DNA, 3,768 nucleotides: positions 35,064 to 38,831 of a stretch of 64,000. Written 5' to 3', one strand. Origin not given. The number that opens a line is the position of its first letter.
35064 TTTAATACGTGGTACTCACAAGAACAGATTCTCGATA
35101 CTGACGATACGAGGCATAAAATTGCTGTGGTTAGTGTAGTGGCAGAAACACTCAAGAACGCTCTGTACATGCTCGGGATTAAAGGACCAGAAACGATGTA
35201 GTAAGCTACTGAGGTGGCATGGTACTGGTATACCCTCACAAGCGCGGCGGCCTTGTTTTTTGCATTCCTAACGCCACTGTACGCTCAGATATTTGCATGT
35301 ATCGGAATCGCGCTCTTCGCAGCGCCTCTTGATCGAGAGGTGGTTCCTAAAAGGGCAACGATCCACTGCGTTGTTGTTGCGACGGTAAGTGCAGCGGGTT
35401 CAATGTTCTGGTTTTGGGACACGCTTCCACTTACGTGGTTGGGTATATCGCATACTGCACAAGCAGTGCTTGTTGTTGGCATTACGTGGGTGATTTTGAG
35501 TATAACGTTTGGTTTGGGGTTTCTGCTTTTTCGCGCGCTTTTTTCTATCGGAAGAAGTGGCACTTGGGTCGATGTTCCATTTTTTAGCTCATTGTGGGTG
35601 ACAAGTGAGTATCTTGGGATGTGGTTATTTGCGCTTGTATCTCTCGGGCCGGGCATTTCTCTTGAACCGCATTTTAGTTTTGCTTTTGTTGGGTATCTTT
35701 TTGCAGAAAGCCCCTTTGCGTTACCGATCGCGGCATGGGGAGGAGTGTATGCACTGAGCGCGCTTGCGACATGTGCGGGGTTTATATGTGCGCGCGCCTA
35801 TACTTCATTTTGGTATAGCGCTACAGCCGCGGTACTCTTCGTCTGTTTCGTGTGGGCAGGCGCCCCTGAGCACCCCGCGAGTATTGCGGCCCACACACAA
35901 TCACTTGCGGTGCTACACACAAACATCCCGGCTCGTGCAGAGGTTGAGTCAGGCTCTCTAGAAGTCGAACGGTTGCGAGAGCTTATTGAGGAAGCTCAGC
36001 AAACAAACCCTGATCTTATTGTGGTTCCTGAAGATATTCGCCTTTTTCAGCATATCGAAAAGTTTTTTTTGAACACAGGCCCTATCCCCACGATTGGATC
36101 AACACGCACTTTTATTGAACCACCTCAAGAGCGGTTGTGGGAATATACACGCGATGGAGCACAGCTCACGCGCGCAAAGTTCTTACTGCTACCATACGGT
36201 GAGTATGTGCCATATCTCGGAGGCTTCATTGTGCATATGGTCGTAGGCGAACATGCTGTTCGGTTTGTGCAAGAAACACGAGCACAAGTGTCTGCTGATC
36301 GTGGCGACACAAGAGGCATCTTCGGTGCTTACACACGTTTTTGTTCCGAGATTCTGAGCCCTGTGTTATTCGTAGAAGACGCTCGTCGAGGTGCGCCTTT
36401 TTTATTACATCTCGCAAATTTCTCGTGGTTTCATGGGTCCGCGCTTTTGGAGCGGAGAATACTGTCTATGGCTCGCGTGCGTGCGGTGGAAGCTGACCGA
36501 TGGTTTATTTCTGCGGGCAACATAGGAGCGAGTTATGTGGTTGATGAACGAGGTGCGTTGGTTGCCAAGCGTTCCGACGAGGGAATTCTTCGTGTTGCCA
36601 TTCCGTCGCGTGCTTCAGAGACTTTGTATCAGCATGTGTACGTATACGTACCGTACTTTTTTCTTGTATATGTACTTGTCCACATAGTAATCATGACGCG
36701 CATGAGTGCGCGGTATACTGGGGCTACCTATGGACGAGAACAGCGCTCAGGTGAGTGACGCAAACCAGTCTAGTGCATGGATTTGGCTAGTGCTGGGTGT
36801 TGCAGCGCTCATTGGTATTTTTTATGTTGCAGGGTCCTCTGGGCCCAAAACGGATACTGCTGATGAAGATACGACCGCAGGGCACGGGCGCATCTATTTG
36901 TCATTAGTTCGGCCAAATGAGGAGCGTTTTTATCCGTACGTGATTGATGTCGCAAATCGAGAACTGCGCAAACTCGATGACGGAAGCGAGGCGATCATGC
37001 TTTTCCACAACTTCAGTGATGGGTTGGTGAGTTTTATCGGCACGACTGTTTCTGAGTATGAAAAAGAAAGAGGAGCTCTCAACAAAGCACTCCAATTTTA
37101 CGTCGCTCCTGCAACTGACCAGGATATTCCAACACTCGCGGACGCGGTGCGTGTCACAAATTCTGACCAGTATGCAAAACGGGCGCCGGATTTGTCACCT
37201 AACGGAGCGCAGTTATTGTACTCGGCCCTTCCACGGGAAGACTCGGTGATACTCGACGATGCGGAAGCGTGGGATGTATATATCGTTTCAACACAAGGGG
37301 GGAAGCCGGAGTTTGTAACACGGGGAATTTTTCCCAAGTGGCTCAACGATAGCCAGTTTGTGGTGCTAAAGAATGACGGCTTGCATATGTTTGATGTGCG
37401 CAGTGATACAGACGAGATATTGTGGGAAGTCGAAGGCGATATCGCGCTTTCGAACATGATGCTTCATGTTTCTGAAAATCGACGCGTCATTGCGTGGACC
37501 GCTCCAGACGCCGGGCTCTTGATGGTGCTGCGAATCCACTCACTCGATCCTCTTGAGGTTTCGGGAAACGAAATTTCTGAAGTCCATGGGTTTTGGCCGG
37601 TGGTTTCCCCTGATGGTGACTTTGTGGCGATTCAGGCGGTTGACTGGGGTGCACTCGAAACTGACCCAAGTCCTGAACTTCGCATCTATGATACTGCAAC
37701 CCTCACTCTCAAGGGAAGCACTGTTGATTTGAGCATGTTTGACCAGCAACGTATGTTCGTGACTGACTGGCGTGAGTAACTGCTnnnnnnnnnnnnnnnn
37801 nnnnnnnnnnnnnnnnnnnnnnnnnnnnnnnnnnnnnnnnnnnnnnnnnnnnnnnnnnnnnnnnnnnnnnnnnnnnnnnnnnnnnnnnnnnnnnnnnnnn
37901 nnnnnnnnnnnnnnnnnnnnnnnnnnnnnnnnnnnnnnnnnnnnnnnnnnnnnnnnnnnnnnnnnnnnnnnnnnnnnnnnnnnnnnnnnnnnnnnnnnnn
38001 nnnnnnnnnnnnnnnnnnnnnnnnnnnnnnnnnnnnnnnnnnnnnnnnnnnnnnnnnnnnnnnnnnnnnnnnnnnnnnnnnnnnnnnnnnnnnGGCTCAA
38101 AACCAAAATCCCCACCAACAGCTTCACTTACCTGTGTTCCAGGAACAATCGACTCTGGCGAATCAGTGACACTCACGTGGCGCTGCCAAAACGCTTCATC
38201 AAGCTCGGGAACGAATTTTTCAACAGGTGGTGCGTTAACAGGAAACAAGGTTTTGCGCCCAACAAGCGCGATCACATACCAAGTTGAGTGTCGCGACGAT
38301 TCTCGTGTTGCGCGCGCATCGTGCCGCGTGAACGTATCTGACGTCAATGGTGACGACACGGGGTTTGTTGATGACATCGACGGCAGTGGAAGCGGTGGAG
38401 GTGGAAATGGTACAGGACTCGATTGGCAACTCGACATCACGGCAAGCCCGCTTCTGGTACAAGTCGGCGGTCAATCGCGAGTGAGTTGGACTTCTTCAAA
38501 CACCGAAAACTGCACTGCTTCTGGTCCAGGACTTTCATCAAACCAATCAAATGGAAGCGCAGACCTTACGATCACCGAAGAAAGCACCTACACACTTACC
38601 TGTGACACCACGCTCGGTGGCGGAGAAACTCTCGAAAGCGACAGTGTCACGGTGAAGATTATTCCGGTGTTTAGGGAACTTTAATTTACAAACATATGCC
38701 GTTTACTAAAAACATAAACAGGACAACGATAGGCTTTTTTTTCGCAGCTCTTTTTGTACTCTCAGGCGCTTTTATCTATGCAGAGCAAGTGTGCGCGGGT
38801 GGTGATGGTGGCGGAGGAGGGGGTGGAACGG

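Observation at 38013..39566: Perfect 667-bp tandem duplication creating two secreted paralogs with different N-termini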

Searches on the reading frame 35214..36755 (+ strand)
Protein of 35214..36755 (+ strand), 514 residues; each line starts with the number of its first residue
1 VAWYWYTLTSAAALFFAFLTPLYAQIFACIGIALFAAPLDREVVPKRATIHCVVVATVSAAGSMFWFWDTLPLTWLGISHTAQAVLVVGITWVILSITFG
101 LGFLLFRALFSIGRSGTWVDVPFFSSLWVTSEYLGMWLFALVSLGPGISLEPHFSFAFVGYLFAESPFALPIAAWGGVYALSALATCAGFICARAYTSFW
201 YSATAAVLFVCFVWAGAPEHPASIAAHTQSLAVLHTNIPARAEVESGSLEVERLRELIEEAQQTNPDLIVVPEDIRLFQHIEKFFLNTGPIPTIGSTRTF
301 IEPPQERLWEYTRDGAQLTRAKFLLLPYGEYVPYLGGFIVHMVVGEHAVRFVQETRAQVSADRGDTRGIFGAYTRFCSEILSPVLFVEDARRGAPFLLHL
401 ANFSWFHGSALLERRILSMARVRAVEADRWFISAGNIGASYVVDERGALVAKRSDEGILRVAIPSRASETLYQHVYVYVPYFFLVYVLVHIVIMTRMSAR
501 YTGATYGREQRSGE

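Call 5: search_protein_families(library=pfam, proteins=[window:35214-36755:+], max_evalue=1)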
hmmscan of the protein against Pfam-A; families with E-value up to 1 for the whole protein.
window:35214-36755:+ (514 aa): 4 families
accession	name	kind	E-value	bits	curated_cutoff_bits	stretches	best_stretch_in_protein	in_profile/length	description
PF00795.27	CN_hydrolase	-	4.5e-07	29.9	23.2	1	376-464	148-247/256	Carbon-nitrogen hydrolase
PF20154.4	LNT_N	-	0.00011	22.9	27.1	1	12-188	2-156/159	Apolipoprotein N-acyltransferase N-terminal domain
PF15071.11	TMEM220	-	0.019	16.1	27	1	174-257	17-85/100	Transmembrane family 220, helix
PF02844.21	GARS_N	-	0.11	13.7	29.5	1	228-298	25-94/100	Phosphoribosylglycinamide synthetase, N domain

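Call 33: find_encoding_contigs(protein=window:35214-36755:+, flank=10000, max_places=10)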
Protein window:35214-36755:+ (514 aa): 5 contigs read that carry it; 2 places shown.
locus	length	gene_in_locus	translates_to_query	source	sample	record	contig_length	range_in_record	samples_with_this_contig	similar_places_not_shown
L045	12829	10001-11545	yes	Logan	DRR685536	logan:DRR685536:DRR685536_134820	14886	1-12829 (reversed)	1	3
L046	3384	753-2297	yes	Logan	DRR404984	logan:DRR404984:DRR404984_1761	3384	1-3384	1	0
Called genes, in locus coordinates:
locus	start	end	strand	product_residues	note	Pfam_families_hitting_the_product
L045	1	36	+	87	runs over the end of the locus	PF00076:RRM_1, PF28441:RRM_11 (weak)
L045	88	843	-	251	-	PF02535:Zip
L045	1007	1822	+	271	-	PF04402:SIMPL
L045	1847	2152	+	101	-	PF01022:HTH_5, PF12840:HTH_20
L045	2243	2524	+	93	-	PF00584:SecE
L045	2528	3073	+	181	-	PF02357:NusG, PF00467:KOW (weak)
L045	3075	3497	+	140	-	PF03946:Ribosomal_L11_N, PF00298:Ribosomal_L11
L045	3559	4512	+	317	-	PF00303:Thymidylat_synt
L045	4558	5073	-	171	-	PF00186:DHFR_1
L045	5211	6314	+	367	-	PF06559:DCD_N, PF22769:DCD, PF22569:DCD_C, PF22769:DCD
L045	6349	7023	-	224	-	PF24038:DUF7347 (weak), PF00293:NUDIX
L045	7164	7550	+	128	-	PF00293:NUDIX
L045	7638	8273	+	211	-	PF13521:AAA_28 (faint), PF02223:Thymidylate_kin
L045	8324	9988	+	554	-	PF03485:Arg_tRNA_synt_N, PF00750:tRNA-synt_1d, PF05746:DALR_1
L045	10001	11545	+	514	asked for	PF00795:CN_hydrolase (weak)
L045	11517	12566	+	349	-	-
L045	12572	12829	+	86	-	?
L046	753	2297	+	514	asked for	PF00795:CN_hydrolase (weak)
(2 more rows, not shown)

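Call 62: search_protein_families(library=padloc, proteins=[window:35214-36755:+], max_evalue=0.01)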
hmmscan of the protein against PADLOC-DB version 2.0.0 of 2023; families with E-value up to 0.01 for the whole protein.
window:35214-36755:+ (514 aa): 0 families

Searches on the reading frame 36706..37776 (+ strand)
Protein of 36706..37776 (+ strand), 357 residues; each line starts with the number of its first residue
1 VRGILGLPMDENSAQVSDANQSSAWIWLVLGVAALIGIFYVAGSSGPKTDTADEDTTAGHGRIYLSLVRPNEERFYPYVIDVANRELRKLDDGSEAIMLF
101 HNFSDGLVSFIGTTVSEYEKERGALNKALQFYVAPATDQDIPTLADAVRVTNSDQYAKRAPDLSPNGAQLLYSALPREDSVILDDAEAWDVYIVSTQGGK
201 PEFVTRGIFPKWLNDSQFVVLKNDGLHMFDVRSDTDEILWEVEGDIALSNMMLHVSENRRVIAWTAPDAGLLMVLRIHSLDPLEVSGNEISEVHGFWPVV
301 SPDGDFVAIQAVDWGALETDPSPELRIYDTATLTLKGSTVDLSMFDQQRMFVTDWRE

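Call 5: search_protein_families(library=pfam, proteins=[window:36706-37776:+], max_evalue=1)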
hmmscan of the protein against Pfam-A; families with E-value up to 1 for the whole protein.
window:36706-37776:+ (357 aa): 1 family
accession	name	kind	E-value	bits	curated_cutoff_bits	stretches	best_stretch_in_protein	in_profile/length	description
PF07676.18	PD40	-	0.1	13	20.9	0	295-306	11-22/38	WD40-like Beta Propeller Repeat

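Call 6: search_protein_families(library=ncbifam, proteins=[window:36706-37776:+], max_evalue=1)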
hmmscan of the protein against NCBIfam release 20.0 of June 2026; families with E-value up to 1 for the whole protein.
window:36706-37776:+ (357 aa): 0 families

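Call 44: find_homologous_proteins(query=window:36730-37776:+, max_evalue=1e-10)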
Query window:36730-37776:+ (349 aa): 4 proteins with E <= 1e-10 among 3660 candidates.
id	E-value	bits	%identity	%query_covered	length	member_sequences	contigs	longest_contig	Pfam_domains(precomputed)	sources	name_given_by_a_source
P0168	1.0e-231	786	100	100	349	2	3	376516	-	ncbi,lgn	-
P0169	2.0e-182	624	77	100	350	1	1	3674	-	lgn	-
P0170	3.1e-73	265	43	87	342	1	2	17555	-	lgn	-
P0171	1.2e-66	243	41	86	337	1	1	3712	-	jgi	jgi:hypothetical protein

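Call 45: find_encoding_contigs(protein=P0169, flank=10000, max_places=6)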
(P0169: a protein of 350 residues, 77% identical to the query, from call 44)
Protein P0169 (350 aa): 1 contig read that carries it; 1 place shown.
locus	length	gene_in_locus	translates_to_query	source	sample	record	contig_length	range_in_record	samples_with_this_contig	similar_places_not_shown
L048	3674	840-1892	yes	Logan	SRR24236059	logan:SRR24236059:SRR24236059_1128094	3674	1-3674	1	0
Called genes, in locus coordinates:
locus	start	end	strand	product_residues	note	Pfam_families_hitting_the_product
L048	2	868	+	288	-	?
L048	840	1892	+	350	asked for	-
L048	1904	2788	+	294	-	-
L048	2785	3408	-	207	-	PF00730:HhH-GPD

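Call 46: find_encoding_contigs(protein=P0170, flank=10000, max_places=6)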
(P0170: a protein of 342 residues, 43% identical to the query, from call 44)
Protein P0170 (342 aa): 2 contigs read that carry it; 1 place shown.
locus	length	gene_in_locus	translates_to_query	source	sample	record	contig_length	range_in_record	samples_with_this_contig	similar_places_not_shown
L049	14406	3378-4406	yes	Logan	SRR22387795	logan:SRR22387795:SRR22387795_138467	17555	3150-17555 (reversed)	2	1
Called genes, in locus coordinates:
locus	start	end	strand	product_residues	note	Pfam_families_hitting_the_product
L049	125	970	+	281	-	-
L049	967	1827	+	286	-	PF01040:UbiA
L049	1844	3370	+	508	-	PF20154:LNT_N, PF00795:CN_hydrolase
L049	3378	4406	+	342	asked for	-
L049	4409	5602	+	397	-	-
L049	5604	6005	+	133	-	-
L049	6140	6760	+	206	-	PF00297:Ribosomal_L3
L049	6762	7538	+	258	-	PF00573:Ribosomal_L4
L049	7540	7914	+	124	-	PF00276:Ribosomal_L23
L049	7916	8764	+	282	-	PF00181:Ribosomal_L2_N, PF03947:Ribosomal_L2_C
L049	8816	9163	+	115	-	PF00203:Ribosomal_S19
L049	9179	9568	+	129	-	PF00237:Ribosomal_L22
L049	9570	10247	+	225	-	PF07650:KH_2, PF00189:Ribosomal_S3_C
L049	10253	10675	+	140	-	PF00252:Ribosomal_L16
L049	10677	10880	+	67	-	PF00831:Ribosomal_L29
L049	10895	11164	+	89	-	PF00366:Ribosomal_S17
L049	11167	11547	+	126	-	PF00238:Ribosomal_L14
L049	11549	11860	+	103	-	PF00467:KOW (weak), PF17136:ribosomal_L24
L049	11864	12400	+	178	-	PF00281:Ribosomal_L5, PF00673:Ribosomal_L5_C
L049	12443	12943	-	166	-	-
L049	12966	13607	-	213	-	PF02223:Thymidylate_kin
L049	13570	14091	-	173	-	PF00293:NUDIX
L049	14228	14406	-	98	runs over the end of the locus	-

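Call 62: search_protein_families(library=padloc, proteins=[window:36730-37776:+], max_evalue=0.01)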
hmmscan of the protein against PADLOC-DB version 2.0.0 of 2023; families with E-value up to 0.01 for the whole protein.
window:36730-37776:+ (349 aa): 0 families

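Call 66: find_encoding_contigs(protein=window:36730-37776:+, flank=3000, max_places=10)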
Protein window:36730-37776:+ (349 aa): 5 contigs read that carry it; 3 places shown.
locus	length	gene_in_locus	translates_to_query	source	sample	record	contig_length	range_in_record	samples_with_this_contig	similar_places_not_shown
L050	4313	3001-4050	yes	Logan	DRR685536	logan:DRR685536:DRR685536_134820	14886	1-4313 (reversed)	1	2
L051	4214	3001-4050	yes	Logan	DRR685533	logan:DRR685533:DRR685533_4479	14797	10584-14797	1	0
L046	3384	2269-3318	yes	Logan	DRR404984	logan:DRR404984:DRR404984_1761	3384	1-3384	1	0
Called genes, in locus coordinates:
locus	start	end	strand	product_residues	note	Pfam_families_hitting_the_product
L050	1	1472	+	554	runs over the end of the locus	PF03485:Arg_tRNA_synt_N, PF00750:tRNA-synt_1d, PF05746:DALR_1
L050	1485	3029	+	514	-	PF00795:CN_hydrolase (weak)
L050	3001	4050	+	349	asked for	-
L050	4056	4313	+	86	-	?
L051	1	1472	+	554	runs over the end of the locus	PF03485:Arg_tRNA_synt_N, PF00750:tRNA-synt_1d, PF05746:DALR_1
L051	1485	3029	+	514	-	PF00795:CN_hydrolase (weak)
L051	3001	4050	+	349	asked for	-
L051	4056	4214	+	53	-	?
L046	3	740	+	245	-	?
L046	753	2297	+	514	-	PF00795:CN_hydrolase (weak)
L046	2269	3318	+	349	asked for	-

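Call 76: predict_structure(alignment_id=A6)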
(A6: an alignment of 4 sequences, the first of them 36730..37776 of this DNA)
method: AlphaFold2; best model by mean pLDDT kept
length: 349 residues; sequences in the alignment: 4
mean_pLDDT: 58.8   pTM: 0.62
mean pLDDT of the five models: 58.8, 54.8, 42.1, 37.1, 32.5
residues with pLDDT >= 90: 0; 70-90: 114; 50-70: 116; < 50: 119
segments of 3 or more residues with pLDDT < 50: 1-52, 85-99, 103-123, 131-133, 143-150, 308-312, 343-349
pLDDT, mean of each block of 10 residues (from residue 1): 35 40 40 30 34 59 65 68 53 46 46 41 49 50 42 66 65 60 72 77 80 81 64 61 68 76 76 56 70 74 60 69 78 70 37
secondary structure, 60 per line:
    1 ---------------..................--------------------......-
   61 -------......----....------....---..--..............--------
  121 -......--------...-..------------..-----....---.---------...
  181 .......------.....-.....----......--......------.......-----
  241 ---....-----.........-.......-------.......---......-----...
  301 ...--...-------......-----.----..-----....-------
elements in order: H16-33 E54-59 E68-73 E78-81 E88-91 E99-106 H107-112 E122-127 E161-164 E181-187 E194-198 E200-204 E209-214 E217-222 E229-235 E244-247 E253-258 E263-269 E277-283 E287-292 E298-303 E316-321 H339-342

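Call 78: fold_search(model_id=the predicted structure, library=pdb)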
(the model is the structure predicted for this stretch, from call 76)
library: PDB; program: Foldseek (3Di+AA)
matches with E <= 10: 1187; with E <= 0.001: 649
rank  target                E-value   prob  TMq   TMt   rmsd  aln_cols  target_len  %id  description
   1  2ivz_C                5.6e-10  1.00  0.47  0.43   6.3       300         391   13  Structure of TolB in complex with a peptide of the colicin E9 T- domain (released 2006-08-16)
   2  4r40_C                1.8e-09  1.00  0.49  0.43  10.0       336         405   11  Crystal Structure of TolB/Pal complex from Yersinia pestis. (released 2014-09-03)
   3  1mae_H                4.8e-09  1.00  0.42  0.40  10.8       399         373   16  The Active Site Structure of Methylamine Dehydrogenase: Hydrazines Identify C6 as the Reactive Site of the Tryptophan  (released 1994-01-31)
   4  3iax_A                5.6e-09  1.00  0.51  0.45   5.5       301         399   11  The crystal structure of the TolB box of Colicin A in complex with TolB reveals important differences in the recruitme (released 2009-10-13)
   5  4r40_A                6.0e-09  1.00  0.51  0.45   9.8       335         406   12  Crystal Structure of TolB/Pal complex from Yersinia pestis. (released 2014-09-03)
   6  3pe7                  1.0e-08  1.00  0.42  0.40   6.9       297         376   12  Oligogalacturonate lyase in complex with manganese (released 2010-11-03)
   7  7mx5_A                1.1e-08  1.00  0.51  0.45   5.5       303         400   14  Crystal structure of TolB from Acinetobacter baumannii (released 2021-05-26)
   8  7mq8_LS               1.5e-08  1.00  0.42  0.34  16.1       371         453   12  Cryo-EM structure of the human SSU processome, state pre-A1 (released 2021-09-22)
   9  3c75_H                2.3e-08  1.00  0.37  0.35  10.8       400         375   13  Paracoccus versutus methylamine dehydrogenase in complex with amicyanin (released 2008-12-30)
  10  3fgb_B                3.2e-08  1.00  0.43  0.43  10.6       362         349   13  Crystal structure of the Q89ZH8_BACTN protein from Bacteroides thetaiotaomicron. Northeast Structural Genomics Consort (released 2008-12-23)
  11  7r5k_40               3.9e-08  1.00  0.39  0.36  12.1       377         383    9  Human nuclear pore complex (constricted) (released 2022-06-22)
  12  7mx5_B                7.5e-08  1.00  0.50  0.45   5.4       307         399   14  Crystal structure of TolB from Acinetobacter baumannii (released 2021-05-26)
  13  6r92_L                7.9e-08  1.00  0.41  0.40  13.8       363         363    9  Cryo-EM structure of NCP-THF2(+1)-UV-DDB class B (released 2019-06-12)
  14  8gei_B                8.3e-08  1.00  0.40  0.42  12.7       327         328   11  CryoEM structure of beta-2-adrenergic receptor in complex with nucleotide-free Gs heterotrimer (#19 of 20) (released 2024-03-06)
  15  9jco_B                8.8e-08  1.00  0.38  0.39  22.5       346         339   13  Cryo-EM structure of the proton-sensing GPCR (GPR4)-Gs protein complex at pH 6.5 (released 2025-07-09)
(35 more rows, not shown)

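Call 80: search_protein_families(library=pfam, proteins=[L049:5604-6002:+], max_evalue=0.01)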
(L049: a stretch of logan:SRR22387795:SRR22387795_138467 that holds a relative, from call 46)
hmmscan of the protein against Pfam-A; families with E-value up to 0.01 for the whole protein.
L049:5604-6002:+ (133 aa): 1 family
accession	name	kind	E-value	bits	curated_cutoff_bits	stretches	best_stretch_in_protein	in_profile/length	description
PF14828.11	Amnionless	-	0.01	15.1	30.4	0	43-117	295-363/442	Amnionless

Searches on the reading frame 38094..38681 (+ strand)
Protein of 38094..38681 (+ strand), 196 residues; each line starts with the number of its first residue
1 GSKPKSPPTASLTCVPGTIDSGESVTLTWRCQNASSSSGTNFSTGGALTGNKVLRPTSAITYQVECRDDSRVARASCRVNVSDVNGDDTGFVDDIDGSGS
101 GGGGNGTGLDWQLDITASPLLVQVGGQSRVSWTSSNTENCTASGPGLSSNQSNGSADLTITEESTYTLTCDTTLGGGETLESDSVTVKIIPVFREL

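Call 65: find_homologous_proteins(query=window:38094-38681:+, max_evalue=1e-15)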
Query window:38094-38681:+ (196 aa): 4 proteins with E <= 1e-15 among 339 candidates.
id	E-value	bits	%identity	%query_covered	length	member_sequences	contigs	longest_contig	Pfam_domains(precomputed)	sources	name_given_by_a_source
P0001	4.9e-120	416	100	100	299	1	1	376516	-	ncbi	-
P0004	2.2e-17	81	40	91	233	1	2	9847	-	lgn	-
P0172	7.3e-17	80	40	91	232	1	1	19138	-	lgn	-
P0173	7.9e-16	76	35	92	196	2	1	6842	-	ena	-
